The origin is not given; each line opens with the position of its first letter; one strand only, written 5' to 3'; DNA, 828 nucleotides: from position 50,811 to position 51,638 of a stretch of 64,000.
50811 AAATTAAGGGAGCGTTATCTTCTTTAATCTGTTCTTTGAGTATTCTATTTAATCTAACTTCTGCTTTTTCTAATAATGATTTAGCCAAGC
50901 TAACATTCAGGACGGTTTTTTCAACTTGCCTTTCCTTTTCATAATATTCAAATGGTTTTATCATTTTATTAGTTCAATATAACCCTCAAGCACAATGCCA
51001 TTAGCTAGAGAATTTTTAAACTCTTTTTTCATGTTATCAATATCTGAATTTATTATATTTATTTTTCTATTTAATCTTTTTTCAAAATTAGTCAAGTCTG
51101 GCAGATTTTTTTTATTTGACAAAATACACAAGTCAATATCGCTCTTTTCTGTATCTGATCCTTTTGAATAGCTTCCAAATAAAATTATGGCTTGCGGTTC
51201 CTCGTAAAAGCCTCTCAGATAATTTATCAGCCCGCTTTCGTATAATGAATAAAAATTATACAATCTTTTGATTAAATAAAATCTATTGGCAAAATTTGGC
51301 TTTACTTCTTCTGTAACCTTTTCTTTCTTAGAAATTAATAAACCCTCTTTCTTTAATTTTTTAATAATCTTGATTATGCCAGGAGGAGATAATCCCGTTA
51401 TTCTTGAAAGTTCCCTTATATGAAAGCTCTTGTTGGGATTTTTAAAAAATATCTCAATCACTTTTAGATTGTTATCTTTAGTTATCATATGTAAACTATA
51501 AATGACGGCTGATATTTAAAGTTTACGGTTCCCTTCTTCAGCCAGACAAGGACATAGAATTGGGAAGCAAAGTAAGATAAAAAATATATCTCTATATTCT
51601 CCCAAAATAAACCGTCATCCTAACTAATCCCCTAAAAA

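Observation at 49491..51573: Three copies of a ~47-nt intergenic repeat bracketing two HEPN/MNT cassettes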

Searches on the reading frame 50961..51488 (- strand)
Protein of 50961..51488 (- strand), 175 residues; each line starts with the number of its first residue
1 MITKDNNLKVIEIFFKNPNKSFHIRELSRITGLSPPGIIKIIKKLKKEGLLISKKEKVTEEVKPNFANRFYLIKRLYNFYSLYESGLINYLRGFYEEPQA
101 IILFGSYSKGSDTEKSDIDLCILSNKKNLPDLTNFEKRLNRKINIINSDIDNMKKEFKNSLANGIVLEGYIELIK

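Call 7: search_protein_families(library=pfam, proteins=[window:50961-51488:-], max_evalue=0.01)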
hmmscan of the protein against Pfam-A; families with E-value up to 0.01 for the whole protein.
window:50961-51488:- (175 aa): 9 families
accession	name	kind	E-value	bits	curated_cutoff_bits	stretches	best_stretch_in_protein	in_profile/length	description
PF18765.7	Polbeta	-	5.9e-11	42.8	26.9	1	90-165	6-80/93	Polymerase beta, Nucleotidyltransferase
PF01909.29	NTP_transf_2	-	5.4e-09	36.8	21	1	95-135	12-47/93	Nucleotidyltransferase domain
PF13412.12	HTH_24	-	7.5e-06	25.9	21.9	1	8-51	6-47/48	Winged helix-turn-helix DNA-binding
PF22600.2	MTPAP-like_central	-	9.1e-06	26.2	27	1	66-152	19-89/139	Poly(A) RNA polymerase, mitochondrial-like, central palm domain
PF08280.17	HTH_Mga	-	0.00013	22.4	23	0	7-56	7-57/59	M protein trans-acting positive regulator (MGA) HTH domain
PF12802.13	MarR_2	-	0.0022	18.5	27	1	18-52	18-51/61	MarR family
PF08279.18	HTH_11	-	0.0055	17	25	0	8-55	3-49/55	HTH domain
PF01022.26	HTH_5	-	0.0065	16.8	22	0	24-52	18-46/47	Bacterial regulatory protein, arsR family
PF02082.26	Rrf2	-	0.0073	16.9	30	0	16-54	18-56/132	Iron-dependent Transcriptional regulator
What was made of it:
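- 50530..51488 (-): Cassette 3: HEPN-like toxin (50530-50964) plus HTH-MNT antitoxin (50961-51488). Pfam HTH_24, Polbeta and NTP_transf_2 (call 7).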

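Call 31: find_homologous_proteins(query=window:50961-51485:-, max_evalue=1e-10)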
Query window:50961-51485:- (174 aa): 819 proteins with E <= 1e-10 among 1541 candidates; the best 120 are listed.
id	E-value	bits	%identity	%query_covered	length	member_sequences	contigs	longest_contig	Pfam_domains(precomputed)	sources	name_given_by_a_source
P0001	7.1e-105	366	100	100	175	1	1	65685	PF13412.13,PF18765.8,PF22600.3,PF01909.30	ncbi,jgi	jgi:predicted nucleotidyltransferase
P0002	3.1e-87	308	84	100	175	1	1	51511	PF18765.8,PF22600.3,PF01909.30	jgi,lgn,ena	-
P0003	3.4e-86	305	83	100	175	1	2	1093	PF18765.8,PF22600.3,PF01909.30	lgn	-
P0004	3.0e-84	299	79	100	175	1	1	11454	PF18765.8,PF22600.3,PF01909.30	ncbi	-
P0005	2.6e-83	296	80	100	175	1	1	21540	PF18765.8,PF22600.3,PF01909.30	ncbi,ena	-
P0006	7.8e-83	294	78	99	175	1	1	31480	PF18765.8,PF22600.3,PF01909.30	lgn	-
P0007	2.1e-81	289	79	100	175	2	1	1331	PF18765.8,PF22600.3,PF01909.30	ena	-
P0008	3.4e-81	289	78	100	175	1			PF18765.8,PF22600.3,PF01909.30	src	-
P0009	3.5e-81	289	79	100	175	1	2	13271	PF18765.8,PF22600.3,PF01909.30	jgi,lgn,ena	-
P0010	4.8e-81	288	77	99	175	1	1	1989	PF18765.8,PF22600.3,PF01909.30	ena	-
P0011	9.2e-81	287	76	100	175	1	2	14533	PF18765.8,PF22600.3,PF01909.30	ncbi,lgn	-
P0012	1.7e-79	283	76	100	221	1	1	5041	PF18765.8,PF22600.3,PF01909.30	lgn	-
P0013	1.0e-78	281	73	100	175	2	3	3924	PF18765.8,PF22600.3,PF01909.30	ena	-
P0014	1.4e-78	280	76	100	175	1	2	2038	PF18765.8,PF22600.3,PF01909.30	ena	-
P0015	3.7e-78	279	74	100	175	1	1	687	PF18765.8,PF22600.3,PF01909.30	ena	-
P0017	2.3e-77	276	73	100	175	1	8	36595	PF18765.8,PF22600.3,PF01909.30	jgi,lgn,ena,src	-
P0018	2.7e-77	276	73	100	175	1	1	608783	PF18765.8,PF22600.3,PF01909.30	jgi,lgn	jgi:predicted nucleotidyltransferase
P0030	6.7e-67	242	66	100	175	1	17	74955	PF18765.8,PF01909.30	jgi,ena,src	-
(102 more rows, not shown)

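Call 32: find_related_loci(query=window:50961-51485:-, collection=viral_contigs, flank=6000)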
Query window:50961-51485:- (174 aa) in viral_contigs; peptide patterns used: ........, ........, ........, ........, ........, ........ (x = any residue, [..] = any of these).
288 stretches matched a pattern, but none encodes a relative of the query by tblastn (E <= 1e-3).
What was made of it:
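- Tried and rejected: The HTH-MNT protein has no relative in viral contigs (call 32).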

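Call 33: find_encoding_contigs(protein=P0004, flank=7000, max_places=2)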
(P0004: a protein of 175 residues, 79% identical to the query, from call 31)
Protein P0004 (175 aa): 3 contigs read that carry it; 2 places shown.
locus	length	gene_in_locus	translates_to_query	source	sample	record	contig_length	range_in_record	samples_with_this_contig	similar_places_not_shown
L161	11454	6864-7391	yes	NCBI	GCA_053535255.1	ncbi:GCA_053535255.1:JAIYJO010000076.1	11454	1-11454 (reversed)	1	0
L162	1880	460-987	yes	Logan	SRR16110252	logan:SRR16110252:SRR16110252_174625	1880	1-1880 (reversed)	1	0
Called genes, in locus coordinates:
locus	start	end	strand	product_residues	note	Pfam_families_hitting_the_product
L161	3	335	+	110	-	?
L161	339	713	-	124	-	-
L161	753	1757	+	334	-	PF01551:Peptidase_M23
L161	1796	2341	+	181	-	PF01909:NTP_transf_2, PF18765:Polbeta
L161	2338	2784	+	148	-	-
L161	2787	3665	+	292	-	PF01435:Peptidase_M48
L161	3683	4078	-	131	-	PF03852:Vsr, PF04480:DUF559 (faint)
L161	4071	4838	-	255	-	PF11463:R-HINP1I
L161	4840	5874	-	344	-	PF00145:DNA_methylase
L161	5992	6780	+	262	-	-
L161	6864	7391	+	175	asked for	PF22600:MTPAP-like_central (weak), PF01909:NTP_transf_2, PF18765:Polbeta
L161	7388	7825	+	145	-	-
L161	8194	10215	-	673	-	PF01835:MG2 (faint)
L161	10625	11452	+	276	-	?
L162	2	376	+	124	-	?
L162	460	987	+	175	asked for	PF22600:MTPAP-like_central (weak), PF01909:NTP_transf_2, PF18765:Polbeta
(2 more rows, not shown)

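Call 34: find_encoding_contigs(protein=P0005, flank=7000, max_places=2)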
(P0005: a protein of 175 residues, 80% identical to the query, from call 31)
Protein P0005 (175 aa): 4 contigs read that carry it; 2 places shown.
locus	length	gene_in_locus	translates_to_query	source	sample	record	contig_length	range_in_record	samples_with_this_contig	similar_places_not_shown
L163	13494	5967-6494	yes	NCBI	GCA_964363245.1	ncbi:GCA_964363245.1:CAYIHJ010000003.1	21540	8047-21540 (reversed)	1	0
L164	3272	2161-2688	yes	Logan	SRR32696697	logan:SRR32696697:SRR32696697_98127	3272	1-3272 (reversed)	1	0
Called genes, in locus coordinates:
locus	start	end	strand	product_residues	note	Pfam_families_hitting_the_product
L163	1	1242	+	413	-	?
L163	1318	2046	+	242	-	PF01909:NTP_transf_2, PF18765:Polbeta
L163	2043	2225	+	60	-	-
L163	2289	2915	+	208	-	-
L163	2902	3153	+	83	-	PF26477:DUF8150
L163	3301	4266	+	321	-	-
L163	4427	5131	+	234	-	-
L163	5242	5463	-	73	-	-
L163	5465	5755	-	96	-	-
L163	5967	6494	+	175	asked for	PF22600:MTPAP-like_central (weak), PF01909:NTP_transf_2, PF18765:Polbeta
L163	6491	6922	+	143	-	-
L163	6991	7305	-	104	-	-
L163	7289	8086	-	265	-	PF01909:NTP_transf_2 (weak), PF18765:Polbeta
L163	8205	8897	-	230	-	PF01909:NTP_transf_2, PF18765:Polbeta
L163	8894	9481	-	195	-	-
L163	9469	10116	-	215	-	PF08843:AbiEii, PF19502:DUF6036 (weak)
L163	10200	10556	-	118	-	PF01588:tRNA_bind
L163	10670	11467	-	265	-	PF00142:Fer4_NifH, PF01656:CbiA, PF06564:CBP_BcsQ, PF10609:ParA, PF13614:AAA_31, PF13500:AAA_26 (weak)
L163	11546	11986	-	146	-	-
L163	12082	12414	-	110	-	PF01849:NAC, PF19026:UBA_HYPK (weak)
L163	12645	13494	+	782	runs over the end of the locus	PF00133:tRNA-synt_1, PF09334:tRNA-synt_1g, PF01406:tRNA-synt_1e (weak), PF08264:Anticodon_1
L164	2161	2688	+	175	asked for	PF22600:MTPAP-like_central (weak), PF01909:NTP_transf_2, PF18765:Polbeta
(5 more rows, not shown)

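Call 35: find_encoding_contigs(protein=P0006, flank=7000, max_places=2)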
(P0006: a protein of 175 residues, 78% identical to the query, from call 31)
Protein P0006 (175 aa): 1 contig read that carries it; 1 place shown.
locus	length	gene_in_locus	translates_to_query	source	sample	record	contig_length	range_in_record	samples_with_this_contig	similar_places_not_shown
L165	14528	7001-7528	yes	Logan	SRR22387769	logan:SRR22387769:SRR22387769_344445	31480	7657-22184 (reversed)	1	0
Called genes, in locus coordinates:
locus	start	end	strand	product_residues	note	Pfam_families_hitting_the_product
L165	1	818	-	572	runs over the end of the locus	PF04675:DNA_ligase_A_N, PF01068:DNA_ligase_A_M, PF04679:DNA_ligase_A_C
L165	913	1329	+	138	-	-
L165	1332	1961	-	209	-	PF00827:Ribosomal_L15e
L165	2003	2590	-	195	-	PF05724:TPMT (weak), PF01209:Ubie_methyltran, PF03848:TehB (weak), PF13489:Methyltransf_23, PF13847:Methyltransf_31, PF08241:Methyltransf_11, PF08242:Methyltransf_12, PF13649:Methyltransf_25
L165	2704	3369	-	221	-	PF14528:LAGLIDADG_3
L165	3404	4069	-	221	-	-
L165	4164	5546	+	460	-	PF00133:tRNA-synt_1, PF01406:tRNA-synt_1e, PF09334:tRNA-synt_1g, PF00133:tRNA-synt_1, PF01406:tRNA-synt_1e (weak), PF19303:Anticodon_3 (weak), PF08264:Anticodon_1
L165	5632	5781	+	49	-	-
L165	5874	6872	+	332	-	-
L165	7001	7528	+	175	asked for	PF22600:MTPAP-like_central (weak), PF01909:NTP_transf_2, PF18765:Polbeta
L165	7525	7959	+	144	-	-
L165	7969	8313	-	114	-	PF01588:tRNA_bind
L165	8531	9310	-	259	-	PF01656:CbiA, PF02374:ArsA_ATPase (faint), PF06564:CBP_BcsQ, PF09140:MipZ (faint), PF10609:ParA, PF13614:AAA_31, PF13500:AAA_26 (weak), PF00142:Fer4_NifH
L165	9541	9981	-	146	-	-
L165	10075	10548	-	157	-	-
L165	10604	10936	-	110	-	PF01849:NAC, PF19026:UBA_HYPK (weak)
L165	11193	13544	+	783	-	PF00133:tRNA-synt_1, PF09334:tRNA-synt_1g, PF08264:Anticodon_1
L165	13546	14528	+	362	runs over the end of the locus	PF03463:eRF1_1, PF18854:baeRF_family10, PF03464:eRF1_2, PF18859:acVLRF1, PF03465:eRF1_3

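Call 36: find_encoding_contigs(protein=P0018, flank=7000, max_places=2)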
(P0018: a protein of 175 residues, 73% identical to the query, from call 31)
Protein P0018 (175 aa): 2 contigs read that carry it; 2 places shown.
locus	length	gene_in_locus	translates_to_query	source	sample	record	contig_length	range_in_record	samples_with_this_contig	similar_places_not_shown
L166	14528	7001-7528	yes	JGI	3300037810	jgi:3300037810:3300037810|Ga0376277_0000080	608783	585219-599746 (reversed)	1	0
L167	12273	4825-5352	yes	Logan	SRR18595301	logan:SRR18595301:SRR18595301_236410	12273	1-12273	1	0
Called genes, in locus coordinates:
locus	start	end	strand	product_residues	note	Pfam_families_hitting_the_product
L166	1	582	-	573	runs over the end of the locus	PF04675:DNA_ligase_A_N, PF01068:DNA_ligase_A_M, PF04679:DNA_ligase_A_C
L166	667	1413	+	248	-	-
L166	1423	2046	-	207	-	PF00827:Ribosomal_L15e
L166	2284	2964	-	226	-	-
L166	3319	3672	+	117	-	-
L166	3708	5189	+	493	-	PF00133:tRNA-synt_1, PF01406:tRNA-synt_1e, PF09334:tRNA-synt_1g, PF00133:tRNA-synt_1, PF08264:Anticodon_1, PF19303:Anticodon_3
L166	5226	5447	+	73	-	-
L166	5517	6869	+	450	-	PF17957:Big_7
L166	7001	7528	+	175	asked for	PF22600:MTPAP-like_central (weak), PF01909:NTP_transf_2, PF18765:Polbeta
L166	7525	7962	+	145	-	-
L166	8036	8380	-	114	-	PF01588:tRNA_bind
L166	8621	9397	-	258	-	PF01656:CbiA, PF06564:CBP_BcsQ, PF10609:ParA, PF13614:AAA_31, PF00142:Fer4_NifH, PF13500:AAA_26 (weak)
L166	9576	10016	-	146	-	-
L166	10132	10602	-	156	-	-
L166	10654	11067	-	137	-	PF01451:LMWPc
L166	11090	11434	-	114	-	PF01849:NAC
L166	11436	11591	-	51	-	PF03911:Sec61_beta (weak)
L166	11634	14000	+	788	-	PF00133:tRNA-synt_1, PF09334:tRNA-synt_1g, PF01406:tRNA-synt_1e, PF09334:tRNA-synt_1g, PF08264:Anticodon_1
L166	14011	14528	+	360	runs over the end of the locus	PF03463:eRF1_1, PF18854:baeRF_family10, PF03464:eRF1_2, PF18859:acVLRF1, PF03465:eRF1_3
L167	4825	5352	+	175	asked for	PF22600:MTPAP-like_central (weak), PF01909:NTP_transf_2, PF18765:Polbeta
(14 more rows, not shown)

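Call 40: search_protein_families(library=pfam, proteins=[L163:5465-5755:-, L163:5242-5463:-, L163:4427-5131:+, L163:3301-4266:+, L163:2289-2915:+], max_evalue=0.01)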
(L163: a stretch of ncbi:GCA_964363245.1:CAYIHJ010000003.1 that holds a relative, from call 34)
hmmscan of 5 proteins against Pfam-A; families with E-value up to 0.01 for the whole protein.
L163:5465-5755:- (96 aa): 2 families
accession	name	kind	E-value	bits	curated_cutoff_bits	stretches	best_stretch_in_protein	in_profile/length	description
PF18810.6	PBECR2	-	0.0063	17.2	27.1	1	8-93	17-104/120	phage-Barnase-EndoU-ColicinE5/D-RelE like nuclease2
PF14076.12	DUF4258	-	0.0094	16.7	25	0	38-89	17-69/71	Domain of unknown function (DUF4258)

L163:5242-5463:- (73 aa): 0 families

L163:4427-5131:+ (234 aa): 0 families

L163:3301-4266:+ (321 aa): 0 families

L163:2289-2915:+ (208 aa): 0 families

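Call 42: search_protein_families(library=padloc, proteins=[window:50961-51488:-], max_evalue=0.01)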
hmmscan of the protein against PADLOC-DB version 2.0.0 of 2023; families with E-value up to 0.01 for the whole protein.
window:50961-51488:- (175 aa): 21 families
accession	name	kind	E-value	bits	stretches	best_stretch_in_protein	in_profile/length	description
PDLC04368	PDC-M05A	-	1e-18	65.9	1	7-157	15-170/201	-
PDLC04369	PDC-M05A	-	2.3e-09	35.2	1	6-172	14-183/201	-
PDLC04906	PDC-S09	-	1.5e-08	32.9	1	100-163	26-93/98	-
PDLC04904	PDC-S09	-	5.1e-07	27.9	1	101-163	28-93/104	-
PDLC04903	PDC-S09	-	7.9e-07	27.4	1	90-129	17-56/108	-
PDLC04372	PDC-M05A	-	2.8e-06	25.7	1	89-158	67-140/167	-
PDLC04901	PDC-S09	-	2.1e-05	23.2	1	97-165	20-88/126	-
PDLC04902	PDC-S09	-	2.5e-05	22.5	1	100-143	23-72/97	-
PDLC01044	Csa3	-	7e-05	20.8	1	9-58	140-186/194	Type I-A associated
PDLC02976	WH_III-A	-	9.7e-05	21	1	10-56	7-53/104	-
PDLC01268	CasR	-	0.00012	20.1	1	5-58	124-174/179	"CAS-I,CAS-II,CAS-III,CAS-IV,CAS-V,CAS-VI; associated_signaling"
PDLC04371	PDC-M05A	-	0.00018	19.2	1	7-144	33-176/211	-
PDLC01434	CasR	-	0.00019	19.3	1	5-57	128-176/191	"CAS-I,CAS-II,CAS-III,CAS-IV,CAS-V,CAS-VI; associated_signaling"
PDLC04907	PDC-S09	-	0.00039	18.5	1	99-128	28-57/114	-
PDLC01879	CARF3--CARF_TM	-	0.00064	17.4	1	7-57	158-206/222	-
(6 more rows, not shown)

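Call 65: find_encoding_contigs(protein=P0030, flank=5000, max_places=6)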
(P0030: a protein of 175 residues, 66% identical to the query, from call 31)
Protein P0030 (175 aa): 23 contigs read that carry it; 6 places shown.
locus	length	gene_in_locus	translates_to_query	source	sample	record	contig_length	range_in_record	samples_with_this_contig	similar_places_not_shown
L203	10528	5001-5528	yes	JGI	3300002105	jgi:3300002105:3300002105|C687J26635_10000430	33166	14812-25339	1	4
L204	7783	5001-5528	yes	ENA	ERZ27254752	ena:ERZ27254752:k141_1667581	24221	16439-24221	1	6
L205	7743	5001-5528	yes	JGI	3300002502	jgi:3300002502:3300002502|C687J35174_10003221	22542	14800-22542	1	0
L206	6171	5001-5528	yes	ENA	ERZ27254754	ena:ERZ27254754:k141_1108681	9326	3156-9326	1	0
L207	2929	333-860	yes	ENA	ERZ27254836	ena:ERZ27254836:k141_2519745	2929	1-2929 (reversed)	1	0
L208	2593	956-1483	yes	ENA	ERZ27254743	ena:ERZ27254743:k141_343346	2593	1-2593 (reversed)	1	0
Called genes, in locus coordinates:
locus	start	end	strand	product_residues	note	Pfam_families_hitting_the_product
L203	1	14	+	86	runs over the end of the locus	-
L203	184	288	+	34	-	-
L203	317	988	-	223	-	-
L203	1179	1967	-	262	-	-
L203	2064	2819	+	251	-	PF01209:Ubie_methyltran (weak), PF03848:TehB, PF05175:MTS, PF13847:Methyltransf_31, PF08241:Methyltransf_11, PF08242:Methyltransf_12, PF13649:Methyltransf_25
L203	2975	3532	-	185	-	-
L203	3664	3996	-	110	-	-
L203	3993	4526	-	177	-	PF01909:NTP_transf_2, PF18765:Polbeta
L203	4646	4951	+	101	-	PF01930:Cas_Cas4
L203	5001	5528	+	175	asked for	PF01909:NTP_transf_2, PF18765:Polbeta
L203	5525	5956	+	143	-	-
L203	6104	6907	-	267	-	PF13230:GATase_4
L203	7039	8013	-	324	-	PF12840:HTH_20 (faint), PF13404:HTH_AsnC-type, PF13412:HTH_24, PF13404:HTH_AsnC-type, PF13412:HTH_24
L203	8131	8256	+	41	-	-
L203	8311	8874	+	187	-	-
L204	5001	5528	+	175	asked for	PF01909:NTP_transf_2, PF18765:Polbeta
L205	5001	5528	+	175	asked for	PF01909:NTP_transf_2, PF18765:Polbeta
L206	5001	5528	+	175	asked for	PF01909:NTP_transf_2, PF18765:Polbeta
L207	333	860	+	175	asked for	PF01909:NTP_transf_2, PF18765:Polbeta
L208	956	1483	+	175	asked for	PF01909:NTP_transf_2, PF18765:Polbeta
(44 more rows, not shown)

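Call 66: find_encoding_contigs(protein=P0017, flank=5000, max_places=5)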
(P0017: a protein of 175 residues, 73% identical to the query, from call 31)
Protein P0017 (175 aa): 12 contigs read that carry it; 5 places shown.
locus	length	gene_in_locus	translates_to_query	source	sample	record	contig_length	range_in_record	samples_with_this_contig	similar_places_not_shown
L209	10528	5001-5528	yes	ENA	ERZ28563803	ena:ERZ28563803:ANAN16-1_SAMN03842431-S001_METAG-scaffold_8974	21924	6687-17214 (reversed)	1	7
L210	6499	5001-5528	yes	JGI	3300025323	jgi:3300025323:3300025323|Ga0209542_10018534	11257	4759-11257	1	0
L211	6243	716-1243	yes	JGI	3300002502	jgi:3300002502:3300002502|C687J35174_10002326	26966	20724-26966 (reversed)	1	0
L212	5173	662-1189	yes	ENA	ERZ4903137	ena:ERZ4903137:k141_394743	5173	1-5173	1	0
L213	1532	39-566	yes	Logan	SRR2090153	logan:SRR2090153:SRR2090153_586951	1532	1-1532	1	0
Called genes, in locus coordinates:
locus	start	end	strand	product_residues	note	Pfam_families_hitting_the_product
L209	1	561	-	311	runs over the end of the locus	-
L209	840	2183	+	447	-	PF07690:MFS_1, PF13347:MFS_2 (weak), PF07690:MFS_1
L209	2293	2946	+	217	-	PF13518:HTH_28 (faint)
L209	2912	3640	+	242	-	PF14907:NTP_transf_5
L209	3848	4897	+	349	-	-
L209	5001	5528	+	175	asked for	PF22600:MTPAP-like_central (weak), PF01909:NTP_transf_2, PF18765:Polbeta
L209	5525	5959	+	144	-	-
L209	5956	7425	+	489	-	PF00133:tRNA-synt_1, PF01406:tRNA-synt_1e (weak), PF09334:tRNA-synt_1g, PF00133:tRNA-synt_1, PF19303:Anticodon_3 (faint), PF08264:Anticodon_1 (weak)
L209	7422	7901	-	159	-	PF03703:bPH_2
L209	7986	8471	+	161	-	PF01588:tRNA_bind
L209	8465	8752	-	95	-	-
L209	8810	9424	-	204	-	PF00753:Lactamase_B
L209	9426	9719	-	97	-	-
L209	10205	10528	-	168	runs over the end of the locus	PF05168:HEPN (weak)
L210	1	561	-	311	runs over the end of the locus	-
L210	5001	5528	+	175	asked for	PF22600:MTPAP-like_central (weak), PF01909:NTP_transf_2, PF18765:Polbeta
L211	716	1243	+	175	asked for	PF22600:MTPAP-like_central (weak), PF01909:NTP_transf_2, PF18765:Polbeta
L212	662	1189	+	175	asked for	PF22600:MTPAP-like_central (weak), PF01909:NTP_transf_2, PF18765:Polbeta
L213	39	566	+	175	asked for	PF22600:MTPAP-like_central (weak), PF01909:NTP_transf_2, PF18765:Polbeta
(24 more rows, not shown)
